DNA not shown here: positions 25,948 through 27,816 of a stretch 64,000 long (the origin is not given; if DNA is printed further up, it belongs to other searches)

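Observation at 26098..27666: Abi/UG-class reverse transcriptase 88 bp downstream of gajB, co-oriented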

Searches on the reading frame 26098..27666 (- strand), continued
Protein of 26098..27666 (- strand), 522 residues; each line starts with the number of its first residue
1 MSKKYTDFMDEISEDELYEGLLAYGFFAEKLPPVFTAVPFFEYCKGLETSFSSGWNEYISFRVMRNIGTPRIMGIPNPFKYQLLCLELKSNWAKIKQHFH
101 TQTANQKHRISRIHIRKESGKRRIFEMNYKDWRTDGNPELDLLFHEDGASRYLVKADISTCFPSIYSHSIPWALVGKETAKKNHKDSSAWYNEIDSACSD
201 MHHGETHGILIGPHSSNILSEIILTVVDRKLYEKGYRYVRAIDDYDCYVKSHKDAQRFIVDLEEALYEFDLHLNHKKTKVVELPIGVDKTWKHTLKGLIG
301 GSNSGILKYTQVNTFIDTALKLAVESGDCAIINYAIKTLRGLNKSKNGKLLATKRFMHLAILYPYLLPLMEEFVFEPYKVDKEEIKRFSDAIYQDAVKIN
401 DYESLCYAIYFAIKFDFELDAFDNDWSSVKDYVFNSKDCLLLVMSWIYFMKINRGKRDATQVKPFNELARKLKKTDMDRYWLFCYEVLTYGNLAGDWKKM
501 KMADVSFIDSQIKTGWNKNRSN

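Call 34: search_protein_families(library=pfam, proteins=[L005:11535-12347:+, L008:4640-5452:+, L010:9459-10283:+, L021:9142-9966:+, L027:8045-8881:+, L010:10253-10981:+, L005:12499-12909:+, L008:2103-2681:+], max_evalue=0.01)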
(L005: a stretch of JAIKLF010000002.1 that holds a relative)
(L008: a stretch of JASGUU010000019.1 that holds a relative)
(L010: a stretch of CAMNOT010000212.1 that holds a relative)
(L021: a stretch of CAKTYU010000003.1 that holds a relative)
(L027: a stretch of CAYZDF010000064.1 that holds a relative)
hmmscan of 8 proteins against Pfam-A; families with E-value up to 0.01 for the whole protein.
L005:11535-12347:+ (270 aa): 1 family
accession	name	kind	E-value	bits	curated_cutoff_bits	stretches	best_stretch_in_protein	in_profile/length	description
PF09509.15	Hypoth_Ymh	-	2e-39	134.6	25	1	140-259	2-119/119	Protein of unknown function (Hypoth_ymh)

L008:4640-5452:+ (270 aa): 1 family
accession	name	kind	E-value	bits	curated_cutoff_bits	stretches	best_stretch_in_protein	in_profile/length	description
PF09509.15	Hypoth_Ymh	-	6.3e-40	136.2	25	1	141-259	3-119/119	Protein of unknown function (Hypoth_ymh)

L010:9459-10283:+ (274 aa): 1 family
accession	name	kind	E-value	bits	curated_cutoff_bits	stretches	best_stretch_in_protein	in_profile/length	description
PF09509.15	Hypoth_Ymh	-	4.7e-39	133.4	25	1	145-263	3-119/119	Protein of unknown function (Hypoth_ymh)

L021:9142-9966:+ (274 aa): 1 family
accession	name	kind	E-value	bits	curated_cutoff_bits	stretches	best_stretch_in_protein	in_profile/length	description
PF18863.6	AbiJ_NTD4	-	1.6e-28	100.5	34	1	3-152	2-152/152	AbiJ N-terminal domain 4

L027:8045-8881:+ (278 aa): 1 family
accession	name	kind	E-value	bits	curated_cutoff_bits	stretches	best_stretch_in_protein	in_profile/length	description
PF14425.11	Imm3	-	0.0013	19.2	25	0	102-178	26-99/119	Immunity protein Imm3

L010:10253-10981:+ (242 aa): 0 families

L005:12499-12909:+ (136 aa): 0 families

L008:2103-2681:+ (192 aa): 3 families
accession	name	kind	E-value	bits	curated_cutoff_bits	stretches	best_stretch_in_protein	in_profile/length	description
PF13676.11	TIR_2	-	9.3e-21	75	28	1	103-192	1-89/122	TIR domain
PF01582.25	TIR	-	2.6e-12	47.4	21.3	1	100-191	1-93/179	TIR domain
PF23985.1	DUF7308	-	0.0088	16.6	27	0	68-133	9-70/200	Domain of unknown function (DUF7308)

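Call 35: search_protein_families(library=padloc, proteins=[L005:11535-12347:+, L008:4640-5452:+, L010:9459-10283:+, L021:9142-9966:+, L027:8045-8881:+, L010:10253-10981:+, L005:12499-12909:+, L008:2103-2681:+], max_evalue=0.01)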
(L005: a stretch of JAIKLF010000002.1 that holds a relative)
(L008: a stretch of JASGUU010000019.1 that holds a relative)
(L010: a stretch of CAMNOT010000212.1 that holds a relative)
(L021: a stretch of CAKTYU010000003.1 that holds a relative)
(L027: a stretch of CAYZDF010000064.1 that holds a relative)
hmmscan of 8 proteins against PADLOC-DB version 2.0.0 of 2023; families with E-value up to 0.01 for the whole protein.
L005:11535-12347:+ (270 aa): 3 families
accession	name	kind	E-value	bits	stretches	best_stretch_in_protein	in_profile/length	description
PDLC03987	PD-Lambda-3_B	-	4.7e-69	230.7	1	3-262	4-263/270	-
PDLC03988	PD-Lambda-3_B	-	5.6e-51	171.1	1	3-216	4-217/222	-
PDLC02412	Aga_HEPN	-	2.9e-10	37.7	1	140-256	253-373/382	Class II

L008:4640-5452:+ (270 aa): 3 families
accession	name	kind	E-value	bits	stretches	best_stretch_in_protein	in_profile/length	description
PDLC03987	PD-Lambda-3_B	-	1.2e-65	219.5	1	4-262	5-263/270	-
PDLC03988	PD-Lambda-3_B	-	1e-46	157.1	1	4-216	5-217/222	-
PDLC02412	Aga_HEPN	-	5.7e-12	43.3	1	140-258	253-375/382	Class II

L010:9459-10283:+ (274 aa): 3 families
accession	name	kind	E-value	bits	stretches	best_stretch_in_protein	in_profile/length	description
PDLC03987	PD-Lambda-3_B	-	1e-62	209.9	1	1-267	1-264/270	-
PDLC03988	PD-Lambda-3_B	-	1.5e-44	150.1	1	1-220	1-217/222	-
PDLC02412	Aga_HEPN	-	7.6e-12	42.9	1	144-262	253-375/382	Class II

L021:9142-9966:+ (274 aa): 2 families
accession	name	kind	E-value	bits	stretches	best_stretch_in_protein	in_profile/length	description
PDLC04997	PDC-S32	-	2.2e-91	304.5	1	1-271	7-282/285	-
PDLC04996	PDC-S32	-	4.6e-80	267.2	1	2-271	3-277/280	-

L027:8045-8881:+ (278 aa): 2 families
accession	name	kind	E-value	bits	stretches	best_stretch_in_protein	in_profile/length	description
PDLC00786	Cyclase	-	3.8e-05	21.2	1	28-128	161-256/293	oligonucleotide-cyclase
PDLC00814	Cyclase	-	0.0026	15.2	1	72-106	201-235/295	oligonucleotide-cyclase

L010:10253-10981:+ (242 aa): 0 families

L005:12499-12909:+ (136 aa): 0 families

L008:2103-2681:+ (192 aa): 25 families
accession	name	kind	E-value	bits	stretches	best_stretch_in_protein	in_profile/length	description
PDLC05062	PDC-S66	-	9.1e-70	233.3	1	2-192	54-240/282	-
PDLC00417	ThsB1|ThsB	-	1.4e-27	95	1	78-183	147-249/303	TIR-like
PDLC02962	RT-TIR_XII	-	3.3e-16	57.2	1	28-188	276-434/478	single gene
PDLC02961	RT-TIR_XII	-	8.5e-13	46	1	70-183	320-424/475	single gene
PDLC00424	ThsB1|ThsB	-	1.8e-12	45.5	1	99-167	100-168/234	TIR-like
PDLC02012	SAVED5--SAVED_TIR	-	1.8e-09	35.2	1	102-182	15-95/404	-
PDLC03825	spbK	-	9.8e-09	33.1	1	42-129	93-176/308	-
PDLC02421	Aga_TIR-PNTD1-PNTD2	-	4.7e-08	30.6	1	102-169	5-73/430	Class I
PDLC02403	Aga_TIR-PNTD1-PNTD2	-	2.6e-07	28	1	103-168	5-71/443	Class I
PDLC00436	ThsB1|ThsB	-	2.8e-07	28.2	1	79-136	12-70/183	TIR-like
PDLC00430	ThsB1|ThsB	-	2.5e-06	25.3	1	47-149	17-113/269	TIR-like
PDLC00422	ThsB1|ThsB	-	2.5e-06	25.1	1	75-136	14-75/194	TIR-like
PDLC03957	bSEFIR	-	5.5e-06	24.4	1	83-168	19-108/412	-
PDLC00435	ThsB1|ThsB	-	3.2e-05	21.6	1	50-148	13-111/281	TIR-like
PDLC05007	PDC-S35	-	8.1e-05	20.4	1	22-160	54-190/278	-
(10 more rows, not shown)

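Call 36: find_encoding_contigs(protein=P0004, flank=6000, max_places=3)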
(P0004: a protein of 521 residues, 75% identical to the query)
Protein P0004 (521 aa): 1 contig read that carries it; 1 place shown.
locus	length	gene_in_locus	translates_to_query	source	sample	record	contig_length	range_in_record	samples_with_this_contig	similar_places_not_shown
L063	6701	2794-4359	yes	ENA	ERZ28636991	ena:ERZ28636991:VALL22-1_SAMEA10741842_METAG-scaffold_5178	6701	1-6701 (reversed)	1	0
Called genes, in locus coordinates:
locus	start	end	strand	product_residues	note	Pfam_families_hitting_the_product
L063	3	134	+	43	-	?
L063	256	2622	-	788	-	PF02810:SEC-C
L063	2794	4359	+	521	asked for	PF00078:RVT_1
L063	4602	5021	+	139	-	-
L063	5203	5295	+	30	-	-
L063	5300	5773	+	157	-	-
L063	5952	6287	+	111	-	-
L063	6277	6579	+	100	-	-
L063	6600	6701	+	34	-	?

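Call 37: find_encoding_contigs(protein=P0006, flank=6000, max_places=3)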
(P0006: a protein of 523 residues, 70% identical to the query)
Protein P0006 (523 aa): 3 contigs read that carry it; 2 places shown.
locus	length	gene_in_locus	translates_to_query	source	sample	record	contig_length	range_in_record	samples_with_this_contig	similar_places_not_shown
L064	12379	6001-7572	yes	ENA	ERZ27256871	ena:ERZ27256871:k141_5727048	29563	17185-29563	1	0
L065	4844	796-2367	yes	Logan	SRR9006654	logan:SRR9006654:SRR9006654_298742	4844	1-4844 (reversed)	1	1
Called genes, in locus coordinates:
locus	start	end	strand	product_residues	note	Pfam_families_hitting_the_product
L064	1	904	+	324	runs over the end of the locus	PF01757:Acyl_transf_3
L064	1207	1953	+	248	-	-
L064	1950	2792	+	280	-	PF13353:Fer4_12, PF04055:Radical_SAM (faint)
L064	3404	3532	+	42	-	-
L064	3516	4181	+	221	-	PF12686:DUF3800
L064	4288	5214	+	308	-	PF13542:HTH_Tnp_ISL3, PF01610:DDE_Tnp_ISL3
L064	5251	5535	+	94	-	PF13310:Virulence_RhuM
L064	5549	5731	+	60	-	-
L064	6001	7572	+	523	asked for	PF00078:RVT_1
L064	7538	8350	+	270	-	PF09509:Hypoth_Ymh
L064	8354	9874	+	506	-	-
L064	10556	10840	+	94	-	-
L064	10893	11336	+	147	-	-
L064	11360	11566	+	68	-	-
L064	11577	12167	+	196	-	-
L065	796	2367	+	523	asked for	PF00078:RVT_1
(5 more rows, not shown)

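Call 38: find_encoding_contigs(protein=P0007, flank=6000, max_places=3)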
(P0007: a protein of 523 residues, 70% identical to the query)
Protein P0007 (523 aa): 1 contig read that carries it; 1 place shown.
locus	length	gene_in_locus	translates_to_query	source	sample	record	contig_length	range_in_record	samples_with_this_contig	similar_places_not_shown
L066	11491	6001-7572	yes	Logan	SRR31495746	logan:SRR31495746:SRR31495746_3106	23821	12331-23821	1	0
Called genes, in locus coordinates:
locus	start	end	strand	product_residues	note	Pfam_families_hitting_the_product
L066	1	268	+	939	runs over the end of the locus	PF10593:Z1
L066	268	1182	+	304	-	PF14390:DUF4420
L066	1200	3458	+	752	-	PF22879:AIPR_N, PF10592:AIPR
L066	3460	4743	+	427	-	PF00145:DNA_methylase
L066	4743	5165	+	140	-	PF03852:Vsr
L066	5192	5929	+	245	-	-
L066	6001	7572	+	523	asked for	PF00078:RVT_1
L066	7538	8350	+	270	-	PF09509:Hypoth_Ymh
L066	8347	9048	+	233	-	-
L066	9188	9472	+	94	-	PF06250:YhcG_C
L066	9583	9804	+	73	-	PF19807:DUF6290, PF21983:NikA-like (weak)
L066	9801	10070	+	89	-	PF05016:ParE_toxin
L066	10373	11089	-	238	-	-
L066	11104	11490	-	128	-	?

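Call 39: find_encoding_contigs(protein=P0010, flank=6000, max_places=3)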
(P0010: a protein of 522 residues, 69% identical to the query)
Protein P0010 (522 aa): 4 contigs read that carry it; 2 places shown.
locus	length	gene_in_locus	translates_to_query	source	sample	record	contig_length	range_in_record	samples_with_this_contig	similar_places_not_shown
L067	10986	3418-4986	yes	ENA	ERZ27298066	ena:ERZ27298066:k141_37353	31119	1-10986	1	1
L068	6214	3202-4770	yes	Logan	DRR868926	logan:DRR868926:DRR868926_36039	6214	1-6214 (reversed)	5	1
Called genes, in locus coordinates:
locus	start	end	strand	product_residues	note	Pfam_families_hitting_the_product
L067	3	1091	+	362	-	?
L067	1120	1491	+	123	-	PF04237:YjbR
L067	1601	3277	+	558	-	PF00501:AMP-binding, PF13193:AMP-binding_C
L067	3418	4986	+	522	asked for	PF00078:RVT_1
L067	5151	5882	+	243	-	PF08032:SpoU_sub_bind, PF00588:SpoU_methylase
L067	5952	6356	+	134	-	PF01957:NfeD (weak)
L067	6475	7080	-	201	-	-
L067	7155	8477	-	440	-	PF03447:NAD_binding_3, PF00742:Homoserine_dh, PF01842:ACT, PF13291:ACT_4 (weak), PF22629:ACT_AHAS_ss (weak)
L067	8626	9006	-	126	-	PF01245:Ribosomal_L19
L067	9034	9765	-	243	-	PF01746:tRNA_m1G_MT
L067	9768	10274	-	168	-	PF01782:RimM, PF05239:PRC (weak), PF24986:PRC_RimM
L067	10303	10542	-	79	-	PF00886:Ribosomal_S16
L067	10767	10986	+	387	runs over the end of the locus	PF09234:DUF1963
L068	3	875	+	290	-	?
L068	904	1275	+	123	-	PF04237:YjbR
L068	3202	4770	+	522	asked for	PF00078:RVT_1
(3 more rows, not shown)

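Call 45: search_protein_families(library=ncbifam, proteins=[window:26098-27666:-], max_evalue=0.01)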
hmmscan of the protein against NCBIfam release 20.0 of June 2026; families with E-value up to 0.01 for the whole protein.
window:26098-27666:- (522 aa): 6 families
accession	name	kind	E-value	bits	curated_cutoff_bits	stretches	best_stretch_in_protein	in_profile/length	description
NF041749.1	Drt4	equivalog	8e-114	381.3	450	1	28-507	20-489/489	antiviral reverse transcriptase Drt4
NF041748.1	Drt3b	equivalog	9.2e-35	120.4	350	1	152-291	175-325/647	antiviral reverse transcriptase Drt3b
TIGR04416.1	group_II_RT_mat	equivalog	1.5e-14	53.9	300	1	150-283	122-254/353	group II intron reverse transcriptase/maturase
NF041747.1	Drt3a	equivalog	1.6e-07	31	200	1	146-286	106-243/412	antiviral reverse transcriptase Drt3a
NF038233.2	retron_St85_RT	exception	3.8e-06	26.4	235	1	150-280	88-216/289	retron St85 family RNA-directed DNA polymerase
NF041750.1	Drt5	equivalog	3e-05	23.2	550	1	150-281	126-251/484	antiviral reverse transcriptase Drt5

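Call 51: search_protein_families(library=padloc, proteins=[L063:256-2622:-], max_evalue=0.01)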
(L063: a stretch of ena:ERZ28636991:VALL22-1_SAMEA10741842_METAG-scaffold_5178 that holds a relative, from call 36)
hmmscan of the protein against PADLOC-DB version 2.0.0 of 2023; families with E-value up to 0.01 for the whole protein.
L063:256-2622:- (788 aa): 2 families
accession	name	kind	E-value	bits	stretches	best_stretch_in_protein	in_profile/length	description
PDLC04917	PDC-S12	-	3.7e-06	25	1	755-783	189-217/218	-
PDLC00872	E2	-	0.0018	15.8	1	759-783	163-187/216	E2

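Call 54: predict_structure(alignment_id=A1)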
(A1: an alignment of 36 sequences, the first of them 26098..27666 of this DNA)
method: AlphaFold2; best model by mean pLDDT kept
length: 522 residues; sequences in the alignment: 36
mean_pLDDT: 79.3   pTM: 0.81
mean pLDDT of the five models: 79.3, 79.2, 79.0, 76.1, 76.0
residues with pLDDT >= 90: 169; 70-90: 229; 50-70: 75; < 50: 49
segments of 3 or more residues with pLDDT < 50: 55-57, 60-70, 126-140, 204-209, 285-288, 518-522
pLDDT, mean of each block of 10 residues (from residue 1): 69 88 80 90 88 56 42 71 90 91 69 56 50 37 56 82 71 90 88 84 50 73 88 83 78 92 92 86 55 70 69 89 70 77 86 91 83 90 96 90 91 94 91 90 95 91 96 86 94 92 94 62 26
secondary structure, 60 per line:
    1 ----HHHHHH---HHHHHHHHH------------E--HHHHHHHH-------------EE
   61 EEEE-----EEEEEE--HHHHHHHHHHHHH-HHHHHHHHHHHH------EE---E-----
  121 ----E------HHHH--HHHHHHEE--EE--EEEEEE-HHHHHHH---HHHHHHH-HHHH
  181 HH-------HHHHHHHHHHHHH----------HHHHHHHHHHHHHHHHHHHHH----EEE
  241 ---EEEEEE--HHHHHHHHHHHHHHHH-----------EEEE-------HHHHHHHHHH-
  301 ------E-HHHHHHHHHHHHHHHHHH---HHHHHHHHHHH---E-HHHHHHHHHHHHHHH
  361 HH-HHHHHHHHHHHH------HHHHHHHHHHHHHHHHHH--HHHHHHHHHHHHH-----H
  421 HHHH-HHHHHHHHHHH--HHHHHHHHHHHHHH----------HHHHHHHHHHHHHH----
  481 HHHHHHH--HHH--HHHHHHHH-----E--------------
elements in order: H5-10 H14-22 H38-45 E59-64 E70-75 H78-90 H92-103 H132-135 H138-143 E152-157 H159-165 H169-175 H177-182 H190-202 H213-233 E238-240 E244-249 H252-267 E279-282 H290-299 H309-326 H330-340 H346-362 H364-375 H382-399 H402-414 H420-424 H426-436 H439-452 H463-476 H481-487 H495-502

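Call 57: fold_search(model_id=the predicted structure, library=pdb)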
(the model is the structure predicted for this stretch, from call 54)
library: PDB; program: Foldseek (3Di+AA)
matches with E <= 10: 851; with E <= 0.001: 48
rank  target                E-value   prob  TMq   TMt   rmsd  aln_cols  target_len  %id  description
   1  9l9s_B                3.6e-22  1.00  0.74  0.72   4.6       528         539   28  The crystal structure of UG15 (released 2026-01-14)
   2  9vdo_A                3.9e-22  1.00  0.77  0.81   3.9       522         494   27  Cryo-EM structure of the substrate bound DRT4 (released 2025-11-12)
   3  9vdv_A                3.0e-21  1.00  0.74  0.78   5.2       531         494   27  Cryo-EM structure of the catalytically inactive DRT4 (released 2025-11-12)
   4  9l9s_A                8.9e-21  1.00  0.75  0.73   4.5       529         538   28  The crystal structure of UG15 (released 2026-01-14)
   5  9wy8_A                1.6e-18  1.00  0.74  0.78   4.5       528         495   22  Cryo-EM structure of the hexameric DRT6 (released 2026-01-21)
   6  7z0z_A                3.9e-14  1.00  0.67  0.60   5.3       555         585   18  Abortive infection DNA polymerase AbiK from Lactococcus lactis, Y44F variant (released 2022-09-07)
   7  7r06_A                6.7e-14  1.00  0.69  0.61   5.0       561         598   16  Abortive infection DNA polymerase AbiK from Lactococcus lactis (released 2022-09-07)
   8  7r07_D                7.0e-14  1.00  0.68  0.60   5.5       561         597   18  Abortive infection DNA polymerase AbiK from Lactococcus lactis (released 2022-09-07)
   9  7r07_C                1.4e-13  1.00  0.70  0.62   6.1       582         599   16  Abortive infection DNA polymerase AbiK from Lactococcus lactis (released 2022-09-07)
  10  7r07_F                1.9e-13  1.00  0.67  0.59   5.5       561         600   17  Abortive infection DNA polymerase AbiK from Lactococcus lactis (released 2022-09-07)
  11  7r08_A                5.2e-12  1.00  0.55  0.59   7.3       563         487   15  Abortive infection DNA polymerase Abi-P2 (released 2022-09-07)
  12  7r08_C                1.0e-11  1.00  0.51  0.54   8.6       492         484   17  Abortive infection DNA polymerase Abi-P2 (released 2022-09-07)
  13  7r08_F                1.9e-11  1.00  0.56  0.61   7.8       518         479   17  Abortive infection DNA polymerase Abi-P2 (released 2022-09-07)
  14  7r08_D                1.2e-10  1.00  0.55  0.59   9.0       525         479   16  Abortive infection DNA polymerase Abi-P2 (released 2022-09-07)
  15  7r08_E                1.2e-10  1.00  0.50  0.53  11.1       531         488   18  Abortive infection DNA polymerase Abi-P2 (released 2022-09-07)
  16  7r08_B                1.5e-10  1.00  0.52  0.56  11.4       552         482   16  Abortive infection DNA polymerase Abi-P2 (released 2022-09-07)
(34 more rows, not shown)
